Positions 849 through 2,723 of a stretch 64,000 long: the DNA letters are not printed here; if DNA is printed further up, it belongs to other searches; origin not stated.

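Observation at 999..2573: Single polypeptide joining cytochrome b, two [4Fe-4S] clusters and an MvhD-type domain inside the oxidase operon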

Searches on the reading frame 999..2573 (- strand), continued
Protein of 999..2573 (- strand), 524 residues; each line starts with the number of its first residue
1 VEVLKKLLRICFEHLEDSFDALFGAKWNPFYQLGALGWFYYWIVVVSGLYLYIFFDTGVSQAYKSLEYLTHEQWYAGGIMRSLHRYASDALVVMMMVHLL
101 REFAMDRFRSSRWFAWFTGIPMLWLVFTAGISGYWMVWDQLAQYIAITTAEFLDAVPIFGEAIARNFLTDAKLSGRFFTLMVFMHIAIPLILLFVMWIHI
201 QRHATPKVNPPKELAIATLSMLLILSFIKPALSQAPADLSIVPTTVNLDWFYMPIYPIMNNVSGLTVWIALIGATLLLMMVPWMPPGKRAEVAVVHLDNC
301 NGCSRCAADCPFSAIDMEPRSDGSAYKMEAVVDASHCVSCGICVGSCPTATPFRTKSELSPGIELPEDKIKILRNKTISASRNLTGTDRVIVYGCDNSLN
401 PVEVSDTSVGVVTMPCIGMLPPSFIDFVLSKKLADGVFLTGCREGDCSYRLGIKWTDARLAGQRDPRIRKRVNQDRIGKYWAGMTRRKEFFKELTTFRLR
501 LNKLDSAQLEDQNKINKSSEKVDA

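Call 73: search_protein_families(library=pfam, proteins=[P0225, P0239, P0251, P0206, P0203, P0215, P0128, P0130, P0140, P0160], max_evalue=0.0001)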
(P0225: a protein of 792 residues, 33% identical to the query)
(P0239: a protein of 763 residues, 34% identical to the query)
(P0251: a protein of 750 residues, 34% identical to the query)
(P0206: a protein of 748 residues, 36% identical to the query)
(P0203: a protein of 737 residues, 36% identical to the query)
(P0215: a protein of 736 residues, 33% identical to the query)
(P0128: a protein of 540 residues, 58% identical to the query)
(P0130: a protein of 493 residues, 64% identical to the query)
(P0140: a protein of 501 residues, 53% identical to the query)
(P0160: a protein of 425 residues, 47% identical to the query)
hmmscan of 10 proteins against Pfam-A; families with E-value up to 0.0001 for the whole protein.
P0225 (792 aa): 9 families
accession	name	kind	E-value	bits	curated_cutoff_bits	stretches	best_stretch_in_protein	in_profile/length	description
PF02662.21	FlpD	-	7.9e-11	42.5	22.3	1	415-497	2-80/123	Methyl-viologen-reducing hydrogenase, delta subunit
PF00033.24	Cytochrome_B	-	5.8e-10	39.8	27.2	1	61-201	8-149/189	Cytochrome b/b6/petB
PF13631.11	Cytochrom_B_N_2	-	9.8e-09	35.8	27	1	126-235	4-113/169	Cytochrome b(N-terminal)/b6/petB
PF12838.12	Fer4_7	-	2.5e-08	34.7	27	1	334-382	1-48/52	4Fe-4S dicluster domain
PF12837.12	Fer4_6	-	6.1e-08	32.7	25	1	328-350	2-24/24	4Fe-4S binding domain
PF14697.11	Fer4_21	-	1.1e-07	32.3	35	1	330-382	3-51/59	4Fe-4S dicluster domain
PF00037.32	Fer4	-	1.6e-07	31.3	21.1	1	329-351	2-24/24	4Fe-4S binding domain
PF12797.12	Fer4_2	-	6.7e-06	26.2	24.5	0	328-347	3-22/22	4Fe-4S binding domain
PF13187.11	Fer4_9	-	8e-05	23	27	0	334-383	1-48/52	4Fe-4S dicluster domain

P0239 (763 aa): 10 families
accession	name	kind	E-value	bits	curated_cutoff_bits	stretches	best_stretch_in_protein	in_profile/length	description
PF00033.24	Cytochrome_B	-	7.2e-13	49.2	27.2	1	47-226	6-185/189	Cytochrome b/b6/petB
PF02662.21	FlpD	-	3.4e-11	43.6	22.3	1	420-471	28-79/123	Methyl-viologen-reducing hydrogenase, delta subunit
PF12838.12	Fer4_7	-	1.5e-09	38.6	27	1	323-371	2-50/52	4Fe-4S dicluster domain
PF13631.11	Cytochrom_B_N_2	-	1.1e-08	35.7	27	1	112-225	2-115/169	Cytochrome b(N-terminal)/b6/petB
PF12837.12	Fer4_6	-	1.1e-07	31.8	25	1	316-338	2-24/24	4Fe-4S binding domain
PF00037.32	Fer4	-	2.9e-07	30.5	21.1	1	316-339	1-24/24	4Fe-4S binding domain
PF13187.11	Fer4_9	-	6.1e-07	29.8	27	1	323-373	2-51/52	4Fe-4S dicluster domain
PF00034.26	Cytochrom_C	-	2.3e-06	29.2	21.3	1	667-762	4-89/90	Cytochrome c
PF14697.11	Fer4_21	-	2.3e-06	28.1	35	1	317-370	2-52/59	4Fe-4S dicluster domain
PF13237.11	Fer4_10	-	1.4e-05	25.3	25.5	1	316-369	2-52/53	4Fe-4S dicluster domain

P0251 (750 aa): 9 families
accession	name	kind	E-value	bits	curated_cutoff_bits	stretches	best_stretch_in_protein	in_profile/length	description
PF02662.21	FlpD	-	4e-13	49.9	22.3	1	464-546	3-82/123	Methyl-viologen-reducing hydrogenase, delta subunit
PF00033.24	Cytochrome_B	-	7.6e-12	45.9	27.2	1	92-271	7-185/189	Cytochrome b/b6/petB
PF12838.12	Fer4_7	-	2.8e-08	34.5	27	1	378-426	1-48/52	4Fe-4S dicluster domain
PF13631.11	Cytochrom_B_N_2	-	1.6e-07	31.9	27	1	157-268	3-113/169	Cytochrome b(N-terminal)/b6/petB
PF00037.32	Fer4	-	2.7e-07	30.6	21.1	1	373-395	2-24/24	4Fe-4S binding domain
PF12837.12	Fer4_6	-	5.3e-07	29.7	25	1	371-394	1-24/24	4Fe-4S binding domain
PF13187.11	Fer4_9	-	1.3e-05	25.6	27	1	378-427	1-48/52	4Fe-4S dicluster domain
PF13183.11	Fer4_8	-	5.4e-05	24.1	27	0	366-392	46-67/68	4Fe-4S dicluster domain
PF14697.11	Fer4_21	-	6.6e-05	23.4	35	0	374-426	3-51/59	4Fe-4S dicluster domain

P0206 (748 aa): 6 families
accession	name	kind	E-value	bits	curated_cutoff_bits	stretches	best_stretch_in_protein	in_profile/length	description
PF00033.24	Cytochrome_B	-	3.5e-14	53.5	27.2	1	70-246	5-183/189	Cytochrome b/b6/petB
PF02662.21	FlpD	-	3.3e-07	30.8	22.3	1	446-543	22-119/123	Methyl-viologen-reducing hydrogenase, delta subunit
PF13631.11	Cytochrom_B_N_2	-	6.9e-06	26.6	27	1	137-257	4-125/169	Cytochrome b(N-terminal)/b6/petB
PF00037.32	Fer4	-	7.7e-06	25.9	21.1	0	344-364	4-24/24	4Fe-4S binding domain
PF12838.12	Fer4_7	-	1.3e-05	26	27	1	348-398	2-49/52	4Fe-4S dicluster domain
PF13187.11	Fer4_9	-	8.1e-05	23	27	1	348-398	2-48/52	4Fe-4S dicluster domain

P0203 (737 aa): 9 families
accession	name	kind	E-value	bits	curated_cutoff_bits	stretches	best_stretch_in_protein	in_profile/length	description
PF02662.21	FlpD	-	1.5e-10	41.6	22.3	1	455-532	2-80/123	Methyl-viologen-reducing hydrogenase, delta subunit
PF00033.24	Cytochrome_B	-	2.3e-09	37.8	27.2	1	90-233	7-146/189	Cytochrome b/b6/petB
PF13631.11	Cytochrom_B_N_2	-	6.7e-09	36.4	27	1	161-265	4-106/169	Cytochrome b(N-terminal)/b6/petB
PF00037.32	Fer4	-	4.7e-07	29.8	21.1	1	365-387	1-23/24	4Fe-4S binding domain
PF12838.12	Fer4_7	-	7.8e-07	29.9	27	1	372-419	2-48/52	4Fe-4S dicluster domain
PF12837.12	Fer4_6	-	1.5e-06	28.3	25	1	364-387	1-24/24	4Fe-4S binding domain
PF13237.11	Fer4_10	-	3e-05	24.3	25.5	0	364-419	1-52/53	4Fe-4S dicluster domain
PF13187.11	Fer4_9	-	4.5e-05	23.8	27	1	372-420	2-48/52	4Fe-4S dicluster domain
PF12797.12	Fer4_2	-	6.2e-05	23.2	24.5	0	364-384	2-22/22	4Fe-4S binding domain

P0215 (736 aa): 8 families
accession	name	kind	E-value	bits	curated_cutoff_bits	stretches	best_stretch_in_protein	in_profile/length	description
PF00033.24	Cytochrome_B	-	2.1e-17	64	27.2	1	89-261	15-185/189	Cytochrome b/b6/petB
PF02662.21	FlpD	-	2.4e-10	40.9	22.3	1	438-521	2-84/123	Methyl-viologen-reducing hydrogenase, delta subunit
PF13631.11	Cytochrom_B_N_2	-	7e-10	39.6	27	1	150-263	4-118/169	Cytochrome b(N-terminal)/b6/petB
PF12838.12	Fer4_7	-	2.7e-08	34.6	27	1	357-405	1-50/52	4Fe-4S dicluster domain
PF00037.32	Fer4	-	3.3e-08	33.5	21.1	0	353-374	3-24/24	4Fe-4S binding domain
PF12837.12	Fer4_6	-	1.8e-07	31.2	25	0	385-406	1-22/24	4Fe-4S binding domain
PF14697.11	Fer4_21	-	2.1e-06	28.2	35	0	350-375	33-59/59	4Fe-4S dicluster domain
PF13187.11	Fer4_9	-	6.3e-06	26.6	27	1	357-407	1-51/52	4Fe-4S dicluster domain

P0128 (540 aa): 12 families
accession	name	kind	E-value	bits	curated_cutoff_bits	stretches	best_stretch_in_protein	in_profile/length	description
PF00033.24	Cytochrome_B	-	4.5e-18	66.2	27.2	1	43-217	12-185/189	Cytochrome b/b6/petB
PF00037.32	Fer4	-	1.6e-11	43.9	21.1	2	308-329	2-23/24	4Fe-4S binding domain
PF13631.11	Cytochrom_B_N_2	-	2.9e-11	44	27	1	105-219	3-118/169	Cytochrome b(N-terminal)/b6/petB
PF12837.12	Fer4_6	-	3.3e-10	39.8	25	1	312-329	7-24/24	4Fe-4S binding domain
PF12838.12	Fer4_7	-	4.5e-10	40.3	27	1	313-364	1-51/52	4Fe-4S dicluster domain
PF13237.11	Fer4_10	-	3e-08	33.9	25.5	0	309-327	4-24/53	4Fe-4S dicluster domain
PF13187.11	Fer4_9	-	1.3e-07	32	27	1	314-364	2-50/52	4Fe-4S dicluster domain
PF12797.12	Fer4_2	-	2.4e-07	30.7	24.5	0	308-326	4-22/22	4Fe-4S binding domain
PF25160.1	LdpA_Fe-S-bd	-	4.1e-07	30.1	27.6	0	308-332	22-46/49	LdpA Fe-S cluster-binding domain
PF13484.11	Fer4_16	-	9.5e-07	29.9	30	0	314-332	2-20/66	4Fe-4S double cluster binding domain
PF14697.11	Fer4_21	-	1.7e-06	28.5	35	1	307-363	1-53/59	4Fe-4S dicluster domain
PF13183.11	Fer4_8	-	1.8e-06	28.8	27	0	351-381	5-35/68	4Fe-4S dicluster domain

P0130 (493 aa): 2 families
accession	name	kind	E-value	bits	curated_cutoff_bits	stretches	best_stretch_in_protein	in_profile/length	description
PF00033.24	Cytochrome_B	-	1.3e-16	61.5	27.2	1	25-202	8-184/189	Cytochrome b/b6/petB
PF13631.11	Cytochrom_B_N_2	-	3e-14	53.8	27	1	90-212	2-125/169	Cytochrome b(N-terminal)/b6/petB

P0140 (501 aa): 10 families
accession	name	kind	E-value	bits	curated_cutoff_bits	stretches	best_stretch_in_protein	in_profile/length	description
PF00033.24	Cytochrome_B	-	3.9e-14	53.4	27.2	1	11-138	58-185/189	Cytochrome b/b6/petB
PF13631.11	Cytochrom_B_N_2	-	9.9e-13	48.8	27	1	25-147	2-125/169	Cytochrome b(N-terminal)/b6/petB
PF12837.12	Fer4_6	-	3.6e-10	39.7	25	1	227-249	1-23/24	4Fe-4S binding domain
PF12838.12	Fer4_7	-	3.2e-09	37.5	27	1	234-283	1-50/52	4Fe-4S dicluster domain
PF00037.32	Fer4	-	1.7e-08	34.4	21.1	0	229-250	2-23/24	4Fe-4S binding domain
PF13187.11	Fer4_9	-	1.4e-06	28.7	27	1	234-284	1-50/52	4Fe-4S dicluster domain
PF12797.12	Fer4_2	-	3.2e-06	27.2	24.5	0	229-247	4-22/22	4Fe-4S binding domain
PF13237.11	Fer4_10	-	4.7e-06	26.9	25.5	0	229-282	3-53/53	4Fe-4S dicluster domain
PF25160.1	LdpA_Fe-S-bd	-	9.2e-06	25.8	27.6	0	230-253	23-46/49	LdpA Fe-S cluster-binding domain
PF14697.11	Fer4_21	-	2.8e-05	24.6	35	1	228-282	1-52/59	4Fe-4S dicluster domain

P0160 (425 aa): 12 families
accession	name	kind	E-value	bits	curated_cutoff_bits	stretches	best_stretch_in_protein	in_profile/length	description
PF12838.12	Fer4_7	-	1.5e-09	38.6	27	1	212-263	1-51/52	4Fe-4S dicluster domain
PF02662.21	FlpD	-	5e-09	36.6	22.3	1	306-416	4-122/123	Methyl-viologen-reducing hydrogenase, delta subunit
PF12837.12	Fer4_6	-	6.1e-08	32.7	25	1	206-228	2-24/24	4Fe-4S binding domain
PF13237.11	Fer4_10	-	8.7e-08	32.4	25.5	0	245-313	4-47/53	4Fe-4S dicluster domain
PF13183.11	Fer4_8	-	1.4e-07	32.4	27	0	247-313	2-59/68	4Fe-4S dicluster domain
PF00037.32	Fer4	-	2.2e-07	30.9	21.1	0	210-229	5-24/24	4Fe-4S binding domain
PF13187.11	Fer4_9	-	9.5e-07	29.2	27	1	212-262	1-49/52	4Fe-4S dicluster domain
PF12797.12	Fer4_2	-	1.3e-06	28.4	24.5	0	204-225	1-22/22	4Fe-4S binding domain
PF25160.1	LdpA_Fe-S-bd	-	2.8e-06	27.5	27.6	1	208-231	23-46/49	LdpA Fe-S cluster-binding domain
PF17179.9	Fer4_22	-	4.3e-06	27.9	27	0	203-225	71-93/95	4Fe-4S dicluster domain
PF00033.24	Cytochrome_B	-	2.6e-05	24.6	27.2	1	59-122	61-124/189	Cytochrome b/b6/petB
PF14697.11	Fer4_21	-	7.2e-05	23.3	35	0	209-262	4-53/59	4Fe-4S dicluster domain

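Call 84: list_cluster_members(proteins=[window:999-2573:-, window:503-1006:-, window:97-525:-, window:4352-6046:-, window:6050-6595:-, window:6616-6843:-, window:8812-10182:-])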
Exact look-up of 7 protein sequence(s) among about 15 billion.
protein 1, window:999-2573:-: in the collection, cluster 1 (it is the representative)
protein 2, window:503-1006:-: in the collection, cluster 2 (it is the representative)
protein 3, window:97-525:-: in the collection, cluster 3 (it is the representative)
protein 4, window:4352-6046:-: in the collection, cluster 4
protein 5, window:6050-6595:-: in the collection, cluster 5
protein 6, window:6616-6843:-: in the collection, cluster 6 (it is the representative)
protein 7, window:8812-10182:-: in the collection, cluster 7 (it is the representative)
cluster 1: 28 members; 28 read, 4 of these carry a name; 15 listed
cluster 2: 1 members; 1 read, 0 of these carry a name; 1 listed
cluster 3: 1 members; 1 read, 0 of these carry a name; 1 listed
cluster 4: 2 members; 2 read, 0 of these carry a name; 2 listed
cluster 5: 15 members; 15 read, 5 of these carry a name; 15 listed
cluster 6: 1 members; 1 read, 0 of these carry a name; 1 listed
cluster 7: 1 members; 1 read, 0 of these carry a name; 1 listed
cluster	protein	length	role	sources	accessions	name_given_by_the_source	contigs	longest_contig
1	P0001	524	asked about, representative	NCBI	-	-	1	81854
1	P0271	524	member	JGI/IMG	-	quinol-cytochrome oxidoreductase complex cytochrome b subunit/ferredoxin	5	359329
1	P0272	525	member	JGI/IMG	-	ferredoxin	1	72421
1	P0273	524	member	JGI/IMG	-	quinol-cytochrome oxidoreductase complex cytochrome b subunit/ferredoxin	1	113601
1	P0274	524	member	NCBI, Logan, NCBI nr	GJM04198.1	MAG: hypothetical protein DHS20C09_01890 [marine bacterium B5-7]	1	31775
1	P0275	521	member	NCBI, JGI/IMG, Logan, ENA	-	-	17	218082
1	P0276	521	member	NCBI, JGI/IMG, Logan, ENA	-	-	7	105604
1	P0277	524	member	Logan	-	-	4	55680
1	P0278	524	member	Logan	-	-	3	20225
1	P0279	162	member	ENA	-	-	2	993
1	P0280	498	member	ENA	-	-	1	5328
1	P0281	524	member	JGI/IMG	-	-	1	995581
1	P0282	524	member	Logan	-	-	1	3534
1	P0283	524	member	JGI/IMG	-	-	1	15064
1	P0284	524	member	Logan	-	-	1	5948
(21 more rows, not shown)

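Call 86: find_encoding_contigs(protein=P0161, flank=8000, max_places=2)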
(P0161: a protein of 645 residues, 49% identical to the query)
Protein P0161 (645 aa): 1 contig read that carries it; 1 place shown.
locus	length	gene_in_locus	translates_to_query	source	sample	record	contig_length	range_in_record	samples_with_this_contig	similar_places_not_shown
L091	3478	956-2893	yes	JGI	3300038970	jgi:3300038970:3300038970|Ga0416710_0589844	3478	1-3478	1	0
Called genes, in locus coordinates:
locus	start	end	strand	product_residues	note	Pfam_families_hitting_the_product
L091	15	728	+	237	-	PF00578:AhpC-TSA (weak), PF02630:SCO1-SenC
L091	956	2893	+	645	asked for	PF00033:Cytochrome_B, PF13631:Cytochrom_B_N_2, PF00111:Fer2, PF00970:FAD_binding_6, PF00175:NAD_binding_1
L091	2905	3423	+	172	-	-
